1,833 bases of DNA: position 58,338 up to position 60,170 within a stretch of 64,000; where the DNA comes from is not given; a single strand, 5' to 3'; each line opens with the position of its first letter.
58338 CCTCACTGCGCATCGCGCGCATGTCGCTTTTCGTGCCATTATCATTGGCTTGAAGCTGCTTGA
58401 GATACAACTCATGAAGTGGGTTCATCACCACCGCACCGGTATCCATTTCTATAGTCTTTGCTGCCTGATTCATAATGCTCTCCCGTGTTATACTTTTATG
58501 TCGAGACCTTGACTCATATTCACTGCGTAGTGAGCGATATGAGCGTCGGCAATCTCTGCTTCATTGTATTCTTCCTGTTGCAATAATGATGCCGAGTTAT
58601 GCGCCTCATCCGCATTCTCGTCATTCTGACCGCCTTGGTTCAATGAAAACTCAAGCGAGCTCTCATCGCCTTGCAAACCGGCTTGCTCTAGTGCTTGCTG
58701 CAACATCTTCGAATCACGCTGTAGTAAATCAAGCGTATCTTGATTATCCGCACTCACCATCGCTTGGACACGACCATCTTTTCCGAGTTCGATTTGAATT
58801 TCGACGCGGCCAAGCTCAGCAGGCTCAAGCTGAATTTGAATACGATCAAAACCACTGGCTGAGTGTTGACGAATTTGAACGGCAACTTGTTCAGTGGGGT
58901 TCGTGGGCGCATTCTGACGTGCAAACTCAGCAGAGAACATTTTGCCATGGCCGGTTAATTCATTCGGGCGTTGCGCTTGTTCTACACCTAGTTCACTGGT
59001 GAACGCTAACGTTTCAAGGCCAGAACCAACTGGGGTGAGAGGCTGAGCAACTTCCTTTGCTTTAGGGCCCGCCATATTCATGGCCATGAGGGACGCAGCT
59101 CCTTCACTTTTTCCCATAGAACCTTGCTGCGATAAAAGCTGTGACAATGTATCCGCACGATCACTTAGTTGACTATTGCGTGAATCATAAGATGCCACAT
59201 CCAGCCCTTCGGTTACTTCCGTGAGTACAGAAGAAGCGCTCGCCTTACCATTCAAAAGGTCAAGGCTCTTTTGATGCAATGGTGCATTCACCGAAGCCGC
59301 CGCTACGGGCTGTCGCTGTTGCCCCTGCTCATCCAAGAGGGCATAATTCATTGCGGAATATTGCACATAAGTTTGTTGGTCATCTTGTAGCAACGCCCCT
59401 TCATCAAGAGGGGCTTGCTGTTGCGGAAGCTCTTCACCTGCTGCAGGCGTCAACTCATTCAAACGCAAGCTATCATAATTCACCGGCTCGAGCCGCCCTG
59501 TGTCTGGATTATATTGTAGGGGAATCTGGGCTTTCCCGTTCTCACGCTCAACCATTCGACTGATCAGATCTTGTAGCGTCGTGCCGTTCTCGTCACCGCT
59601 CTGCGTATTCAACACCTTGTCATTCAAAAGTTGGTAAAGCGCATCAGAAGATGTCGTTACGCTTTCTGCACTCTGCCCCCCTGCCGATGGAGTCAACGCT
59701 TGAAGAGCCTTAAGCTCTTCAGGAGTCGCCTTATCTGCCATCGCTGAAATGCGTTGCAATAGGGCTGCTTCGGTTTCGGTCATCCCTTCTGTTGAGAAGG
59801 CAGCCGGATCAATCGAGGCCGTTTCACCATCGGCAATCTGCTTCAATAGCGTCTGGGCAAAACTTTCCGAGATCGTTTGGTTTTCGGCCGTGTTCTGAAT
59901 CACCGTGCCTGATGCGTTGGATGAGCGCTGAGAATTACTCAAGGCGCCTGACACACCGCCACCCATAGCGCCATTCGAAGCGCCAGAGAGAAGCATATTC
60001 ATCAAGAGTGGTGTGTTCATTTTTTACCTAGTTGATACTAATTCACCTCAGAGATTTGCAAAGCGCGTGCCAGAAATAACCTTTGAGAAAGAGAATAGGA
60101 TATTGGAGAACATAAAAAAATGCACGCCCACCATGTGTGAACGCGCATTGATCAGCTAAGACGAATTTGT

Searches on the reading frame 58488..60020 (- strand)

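Call 57: search_protein_families(library=pfam, proteins=[window:58488-60020:-], max_evalue=0.00001)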
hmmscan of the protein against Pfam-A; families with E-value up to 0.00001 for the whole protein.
window:58488-60020:- (510 aa): 1 family
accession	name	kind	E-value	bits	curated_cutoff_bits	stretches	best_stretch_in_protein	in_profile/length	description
PF02120.21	Flg_hook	-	1.3e-15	57.4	29.8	1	382-465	3-83/85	Flagellar hook-length control protein FliK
